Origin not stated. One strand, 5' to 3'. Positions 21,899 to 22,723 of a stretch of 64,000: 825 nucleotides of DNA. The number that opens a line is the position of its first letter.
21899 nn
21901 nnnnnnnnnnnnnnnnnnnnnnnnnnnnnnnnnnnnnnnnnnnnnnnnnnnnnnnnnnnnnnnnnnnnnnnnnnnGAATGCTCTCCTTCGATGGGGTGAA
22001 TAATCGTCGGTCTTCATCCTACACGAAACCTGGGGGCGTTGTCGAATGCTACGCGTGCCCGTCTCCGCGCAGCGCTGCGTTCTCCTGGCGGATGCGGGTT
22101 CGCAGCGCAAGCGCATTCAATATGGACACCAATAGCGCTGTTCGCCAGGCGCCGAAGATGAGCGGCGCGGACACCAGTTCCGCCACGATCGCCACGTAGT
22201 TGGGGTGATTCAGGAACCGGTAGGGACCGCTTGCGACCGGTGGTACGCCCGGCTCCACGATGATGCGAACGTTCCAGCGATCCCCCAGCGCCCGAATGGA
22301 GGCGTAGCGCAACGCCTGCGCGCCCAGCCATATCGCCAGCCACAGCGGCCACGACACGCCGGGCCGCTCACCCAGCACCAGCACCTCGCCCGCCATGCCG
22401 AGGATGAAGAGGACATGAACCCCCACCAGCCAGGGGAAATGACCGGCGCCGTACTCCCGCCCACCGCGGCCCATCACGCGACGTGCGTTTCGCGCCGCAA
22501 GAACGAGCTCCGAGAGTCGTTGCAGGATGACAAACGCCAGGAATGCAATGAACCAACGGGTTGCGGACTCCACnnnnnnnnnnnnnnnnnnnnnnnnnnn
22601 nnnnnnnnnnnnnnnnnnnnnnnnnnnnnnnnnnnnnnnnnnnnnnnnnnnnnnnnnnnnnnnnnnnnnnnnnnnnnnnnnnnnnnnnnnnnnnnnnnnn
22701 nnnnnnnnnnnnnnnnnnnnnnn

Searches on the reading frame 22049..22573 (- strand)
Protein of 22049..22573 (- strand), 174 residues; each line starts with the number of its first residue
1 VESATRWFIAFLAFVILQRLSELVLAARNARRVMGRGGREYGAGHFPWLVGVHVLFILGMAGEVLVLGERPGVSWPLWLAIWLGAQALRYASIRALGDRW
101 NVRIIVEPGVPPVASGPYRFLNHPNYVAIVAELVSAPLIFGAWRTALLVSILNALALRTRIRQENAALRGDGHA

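Call 38: search_protein_families(library=pfam, proteins=[window:22049-22573:-], max_evalue=0.00001)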
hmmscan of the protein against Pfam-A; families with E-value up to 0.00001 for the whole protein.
window:22049-22573:- (174 aa): 2 families
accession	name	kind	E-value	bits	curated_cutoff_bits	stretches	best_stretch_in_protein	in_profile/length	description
PF04140.19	ICMT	-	6.8e-25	87.8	24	1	79-168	2-93/95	Isoprenylcysteine carboxyl methyltransferase (ICMT) family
PF04191.18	PEMT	-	1.4e-06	29.1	25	1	86-165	14-95/105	Phospholipid methyltransferase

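Call 39: search_protein_families(library=ncbifam, proteins=[window:22049-22573:-], max_evalue=0.0001)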
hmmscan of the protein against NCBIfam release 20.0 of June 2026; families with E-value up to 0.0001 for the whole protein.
window:22049-22573:- (174 aa): 1 family
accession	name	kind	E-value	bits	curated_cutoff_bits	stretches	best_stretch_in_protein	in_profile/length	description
NF040696.1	isopcys_mtase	equivalog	2.2e-05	24.4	160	1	7-167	7-167/190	protein-S-isoprenylcysteine O-methyltransferase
